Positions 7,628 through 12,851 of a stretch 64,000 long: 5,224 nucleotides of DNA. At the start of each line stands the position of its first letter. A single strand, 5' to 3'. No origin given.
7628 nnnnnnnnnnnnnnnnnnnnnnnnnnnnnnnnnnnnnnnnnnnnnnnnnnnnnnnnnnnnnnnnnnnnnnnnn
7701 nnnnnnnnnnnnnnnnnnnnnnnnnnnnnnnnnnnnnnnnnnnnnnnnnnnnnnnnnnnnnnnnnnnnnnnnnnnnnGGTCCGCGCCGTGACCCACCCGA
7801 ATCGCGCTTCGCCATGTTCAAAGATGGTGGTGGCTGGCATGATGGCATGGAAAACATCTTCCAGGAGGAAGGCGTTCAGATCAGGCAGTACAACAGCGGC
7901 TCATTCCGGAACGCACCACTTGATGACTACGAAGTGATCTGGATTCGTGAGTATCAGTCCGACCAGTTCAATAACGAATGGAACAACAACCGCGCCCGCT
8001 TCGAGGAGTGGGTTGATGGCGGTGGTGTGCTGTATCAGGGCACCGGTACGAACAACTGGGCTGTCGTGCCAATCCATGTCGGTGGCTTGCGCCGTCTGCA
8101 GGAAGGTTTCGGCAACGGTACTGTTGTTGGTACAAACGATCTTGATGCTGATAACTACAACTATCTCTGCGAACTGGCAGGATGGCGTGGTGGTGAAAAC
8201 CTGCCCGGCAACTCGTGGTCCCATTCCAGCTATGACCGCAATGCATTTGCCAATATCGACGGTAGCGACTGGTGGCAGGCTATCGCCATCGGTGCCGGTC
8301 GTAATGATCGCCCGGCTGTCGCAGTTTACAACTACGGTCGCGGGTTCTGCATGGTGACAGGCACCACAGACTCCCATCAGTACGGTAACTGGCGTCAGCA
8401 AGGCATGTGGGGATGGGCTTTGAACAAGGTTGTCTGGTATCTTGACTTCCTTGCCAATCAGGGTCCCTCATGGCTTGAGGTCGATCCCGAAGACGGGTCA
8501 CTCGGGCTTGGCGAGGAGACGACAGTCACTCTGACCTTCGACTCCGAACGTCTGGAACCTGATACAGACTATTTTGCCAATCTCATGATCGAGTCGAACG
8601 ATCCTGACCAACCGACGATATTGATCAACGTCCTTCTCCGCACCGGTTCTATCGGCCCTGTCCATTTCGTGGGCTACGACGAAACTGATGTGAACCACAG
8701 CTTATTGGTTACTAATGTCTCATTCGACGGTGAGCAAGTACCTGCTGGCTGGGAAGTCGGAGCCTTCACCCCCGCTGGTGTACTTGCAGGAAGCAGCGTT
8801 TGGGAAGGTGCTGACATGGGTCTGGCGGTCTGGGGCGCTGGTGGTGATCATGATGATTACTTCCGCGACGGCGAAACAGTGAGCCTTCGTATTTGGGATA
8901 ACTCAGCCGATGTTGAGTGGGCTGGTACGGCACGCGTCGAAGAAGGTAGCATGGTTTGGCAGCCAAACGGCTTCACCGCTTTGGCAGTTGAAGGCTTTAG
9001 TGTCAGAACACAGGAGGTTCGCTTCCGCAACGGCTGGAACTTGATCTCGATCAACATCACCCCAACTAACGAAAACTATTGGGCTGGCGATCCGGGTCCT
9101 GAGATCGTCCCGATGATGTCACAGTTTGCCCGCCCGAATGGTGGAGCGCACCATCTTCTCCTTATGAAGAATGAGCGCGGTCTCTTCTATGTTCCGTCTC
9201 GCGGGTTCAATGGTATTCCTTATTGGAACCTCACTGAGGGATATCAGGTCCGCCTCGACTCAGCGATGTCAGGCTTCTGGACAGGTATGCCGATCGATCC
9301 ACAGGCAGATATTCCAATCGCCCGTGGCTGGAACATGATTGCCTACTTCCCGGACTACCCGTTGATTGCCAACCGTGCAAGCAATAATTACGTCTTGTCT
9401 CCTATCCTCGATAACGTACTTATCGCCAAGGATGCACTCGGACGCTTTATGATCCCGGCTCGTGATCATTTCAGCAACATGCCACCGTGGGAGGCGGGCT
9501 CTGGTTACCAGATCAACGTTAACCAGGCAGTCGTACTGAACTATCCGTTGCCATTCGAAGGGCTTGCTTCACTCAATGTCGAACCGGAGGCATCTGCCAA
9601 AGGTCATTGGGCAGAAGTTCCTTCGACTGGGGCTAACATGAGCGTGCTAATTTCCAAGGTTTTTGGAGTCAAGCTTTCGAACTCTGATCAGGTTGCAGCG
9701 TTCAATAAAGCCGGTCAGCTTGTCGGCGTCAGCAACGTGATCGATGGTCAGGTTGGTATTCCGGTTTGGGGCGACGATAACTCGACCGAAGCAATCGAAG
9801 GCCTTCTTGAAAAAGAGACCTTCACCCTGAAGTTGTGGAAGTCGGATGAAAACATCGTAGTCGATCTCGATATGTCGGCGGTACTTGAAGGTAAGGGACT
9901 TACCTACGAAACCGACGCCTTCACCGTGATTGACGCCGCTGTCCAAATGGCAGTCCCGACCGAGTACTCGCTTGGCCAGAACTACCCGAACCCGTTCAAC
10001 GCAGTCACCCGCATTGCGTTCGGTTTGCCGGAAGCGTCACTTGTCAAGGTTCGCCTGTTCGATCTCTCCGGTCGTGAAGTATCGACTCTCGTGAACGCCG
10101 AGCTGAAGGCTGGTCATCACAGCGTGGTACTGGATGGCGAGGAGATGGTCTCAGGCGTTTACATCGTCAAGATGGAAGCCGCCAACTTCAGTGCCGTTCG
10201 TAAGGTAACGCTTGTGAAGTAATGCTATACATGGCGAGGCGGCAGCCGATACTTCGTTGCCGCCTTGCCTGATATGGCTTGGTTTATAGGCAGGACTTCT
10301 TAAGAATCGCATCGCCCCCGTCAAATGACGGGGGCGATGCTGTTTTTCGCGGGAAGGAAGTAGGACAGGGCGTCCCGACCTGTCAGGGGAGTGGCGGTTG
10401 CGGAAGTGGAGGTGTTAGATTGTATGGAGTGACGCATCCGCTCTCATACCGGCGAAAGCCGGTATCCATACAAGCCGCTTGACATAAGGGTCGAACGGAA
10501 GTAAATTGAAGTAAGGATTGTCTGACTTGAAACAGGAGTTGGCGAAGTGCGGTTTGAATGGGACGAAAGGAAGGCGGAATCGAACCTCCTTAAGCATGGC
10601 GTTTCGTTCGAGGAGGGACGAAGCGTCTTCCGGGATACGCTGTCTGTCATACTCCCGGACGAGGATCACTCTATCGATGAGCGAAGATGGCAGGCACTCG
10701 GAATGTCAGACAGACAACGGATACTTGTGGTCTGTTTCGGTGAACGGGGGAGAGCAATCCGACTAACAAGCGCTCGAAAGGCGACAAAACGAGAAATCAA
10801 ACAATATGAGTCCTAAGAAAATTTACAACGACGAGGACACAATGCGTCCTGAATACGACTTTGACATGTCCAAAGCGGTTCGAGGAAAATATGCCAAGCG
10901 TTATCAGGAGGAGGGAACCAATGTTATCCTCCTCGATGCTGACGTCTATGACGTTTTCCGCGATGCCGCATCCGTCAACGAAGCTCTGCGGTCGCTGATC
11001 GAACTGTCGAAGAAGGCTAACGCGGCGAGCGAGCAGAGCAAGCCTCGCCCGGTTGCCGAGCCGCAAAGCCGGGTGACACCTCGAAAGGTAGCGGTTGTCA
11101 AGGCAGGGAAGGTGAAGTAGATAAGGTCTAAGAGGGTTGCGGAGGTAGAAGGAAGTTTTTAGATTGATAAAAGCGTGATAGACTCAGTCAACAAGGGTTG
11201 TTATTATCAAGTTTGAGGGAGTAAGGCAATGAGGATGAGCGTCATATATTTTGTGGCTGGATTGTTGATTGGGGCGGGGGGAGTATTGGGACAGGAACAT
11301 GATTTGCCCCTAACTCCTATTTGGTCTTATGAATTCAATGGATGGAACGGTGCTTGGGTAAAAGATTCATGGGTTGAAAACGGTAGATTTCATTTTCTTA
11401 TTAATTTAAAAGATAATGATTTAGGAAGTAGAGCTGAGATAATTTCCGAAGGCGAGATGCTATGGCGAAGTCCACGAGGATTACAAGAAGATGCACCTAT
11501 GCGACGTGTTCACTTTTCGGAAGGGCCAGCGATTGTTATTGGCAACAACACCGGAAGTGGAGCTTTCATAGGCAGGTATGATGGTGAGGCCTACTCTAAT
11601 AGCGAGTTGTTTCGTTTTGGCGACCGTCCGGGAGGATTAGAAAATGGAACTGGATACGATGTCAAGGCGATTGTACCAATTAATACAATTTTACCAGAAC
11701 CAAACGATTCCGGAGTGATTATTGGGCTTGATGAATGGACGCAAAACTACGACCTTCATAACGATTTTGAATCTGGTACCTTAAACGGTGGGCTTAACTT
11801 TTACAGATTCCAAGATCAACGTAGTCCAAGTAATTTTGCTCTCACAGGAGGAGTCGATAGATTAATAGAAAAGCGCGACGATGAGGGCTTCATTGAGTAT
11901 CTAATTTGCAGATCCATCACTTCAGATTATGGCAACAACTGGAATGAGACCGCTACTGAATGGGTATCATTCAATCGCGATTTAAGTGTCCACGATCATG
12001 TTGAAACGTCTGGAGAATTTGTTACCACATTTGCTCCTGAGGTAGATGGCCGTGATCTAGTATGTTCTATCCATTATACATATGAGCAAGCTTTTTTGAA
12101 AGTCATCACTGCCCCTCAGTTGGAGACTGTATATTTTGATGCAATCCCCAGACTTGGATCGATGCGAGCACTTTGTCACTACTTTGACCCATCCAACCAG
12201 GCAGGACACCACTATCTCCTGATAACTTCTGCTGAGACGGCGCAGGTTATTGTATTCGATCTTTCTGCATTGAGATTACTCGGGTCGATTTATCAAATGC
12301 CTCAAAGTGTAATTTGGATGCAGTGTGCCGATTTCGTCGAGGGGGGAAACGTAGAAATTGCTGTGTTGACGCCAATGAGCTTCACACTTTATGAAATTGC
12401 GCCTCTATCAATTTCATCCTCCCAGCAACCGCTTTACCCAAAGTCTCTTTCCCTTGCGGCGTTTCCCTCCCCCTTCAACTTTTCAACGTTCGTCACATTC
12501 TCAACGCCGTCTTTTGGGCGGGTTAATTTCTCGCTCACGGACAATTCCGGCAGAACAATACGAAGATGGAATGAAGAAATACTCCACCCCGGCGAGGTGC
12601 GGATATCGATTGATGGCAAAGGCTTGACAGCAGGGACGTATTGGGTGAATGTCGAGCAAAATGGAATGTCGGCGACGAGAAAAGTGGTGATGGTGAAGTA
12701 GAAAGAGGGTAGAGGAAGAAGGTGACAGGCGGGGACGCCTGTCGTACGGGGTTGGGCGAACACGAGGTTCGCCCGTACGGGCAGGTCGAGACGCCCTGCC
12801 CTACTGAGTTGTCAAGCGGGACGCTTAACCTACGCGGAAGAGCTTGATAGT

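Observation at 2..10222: Giant adhesin-like T9SS cargo built from five lectin-like five-bladed propellers in two subtypes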

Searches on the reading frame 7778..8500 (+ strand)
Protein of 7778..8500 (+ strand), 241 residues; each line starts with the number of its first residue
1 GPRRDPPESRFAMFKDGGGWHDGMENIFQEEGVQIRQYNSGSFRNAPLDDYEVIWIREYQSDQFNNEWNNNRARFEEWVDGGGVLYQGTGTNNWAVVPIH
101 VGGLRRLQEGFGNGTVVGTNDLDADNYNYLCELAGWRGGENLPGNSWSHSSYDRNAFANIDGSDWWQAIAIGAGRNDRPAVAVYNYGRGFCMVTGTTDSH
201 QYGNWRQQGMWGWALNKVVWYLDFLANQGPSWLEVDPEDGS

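Call 19: search_protein_families(library=pfam, proteins=[window:7778-8500:+], max_evalue=0.01)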
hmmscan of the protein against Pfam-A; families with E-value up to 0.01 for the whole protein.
window:7778-8500:+ (241 aa): 0 families

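Call 20: search_solved_structures(query=window:7778-8500:+, max_evalue=1)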
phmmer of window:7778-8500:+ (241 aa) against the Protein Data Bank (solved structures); distinct sequences matched with E-value up to 1: 3.
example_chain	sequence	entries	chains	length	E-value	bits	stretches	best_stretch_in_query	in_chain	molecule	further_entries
1e5b_A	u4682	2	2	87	0.23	14.4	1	73-120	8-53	XYLANASE D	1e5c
6aae_A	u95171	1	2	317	0.5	13.2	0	155-201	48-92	Esterase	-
6iey_B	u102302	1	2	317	0.5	13.2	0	155-201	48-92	Esterase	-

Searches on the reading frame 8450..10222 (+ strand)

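Call 19: search_protein_families(library=pfam, proteins=[window:8450-10222:+], max_evalue=0.01)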
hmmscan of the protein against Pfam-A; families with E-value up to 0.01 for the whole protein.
window:8450-10222:+ (590 aa): 2 families
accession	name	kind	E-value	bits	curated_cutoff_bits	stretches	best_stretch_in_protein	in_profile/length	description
PF18962.6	Por_Secre_tail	-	1.6e-08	35.1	27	1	512-586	2-73/75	Secretion system C-terminal sorting domain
PF13860.13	FlgD_ig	-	0.00012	22.4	27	1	521-579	11-77/79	FlgD Ig-like domain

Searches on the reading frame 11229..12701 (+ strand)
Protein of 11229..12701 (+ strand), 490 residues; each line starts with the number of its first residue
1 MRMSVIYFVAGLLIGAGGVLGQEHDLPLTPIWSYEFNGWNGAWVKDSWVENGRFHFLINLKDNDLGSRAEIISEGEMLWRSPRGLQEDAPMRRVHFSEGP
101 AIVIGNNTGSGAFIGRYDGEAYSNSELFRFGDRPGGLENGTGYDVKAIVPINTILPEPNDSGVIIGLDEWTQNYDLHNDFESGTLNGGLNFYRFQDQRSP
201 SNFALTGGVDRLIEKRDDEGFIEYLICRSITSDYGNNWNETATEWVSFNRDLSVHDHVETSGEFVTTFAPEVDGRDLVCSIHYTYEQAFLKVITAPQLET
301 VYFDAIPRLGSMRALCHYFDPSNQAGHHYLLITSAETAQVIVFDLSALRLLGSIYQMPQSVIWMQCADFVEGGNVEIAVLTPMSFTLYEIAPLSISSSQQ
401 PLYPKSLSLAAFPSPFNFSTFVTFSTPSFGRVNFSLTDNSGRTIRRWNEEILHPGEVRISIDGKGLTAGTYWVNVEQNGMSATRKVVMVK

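Call 17: search_protein_families(library=pfam, proteins=[window:11229-12701:+], max_evalue=0.001)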
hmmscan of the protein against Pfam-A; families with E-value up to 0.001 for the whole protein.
window:11229-12701:+ (490 aa): 1 family
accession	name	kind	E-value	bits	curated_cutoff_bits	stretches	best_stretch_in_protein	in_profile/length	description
PF18962.6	Por_Secre_tail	-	2.2e-05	25.1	27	1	412-487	2-74/75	Secretion system C-terminal sorting domain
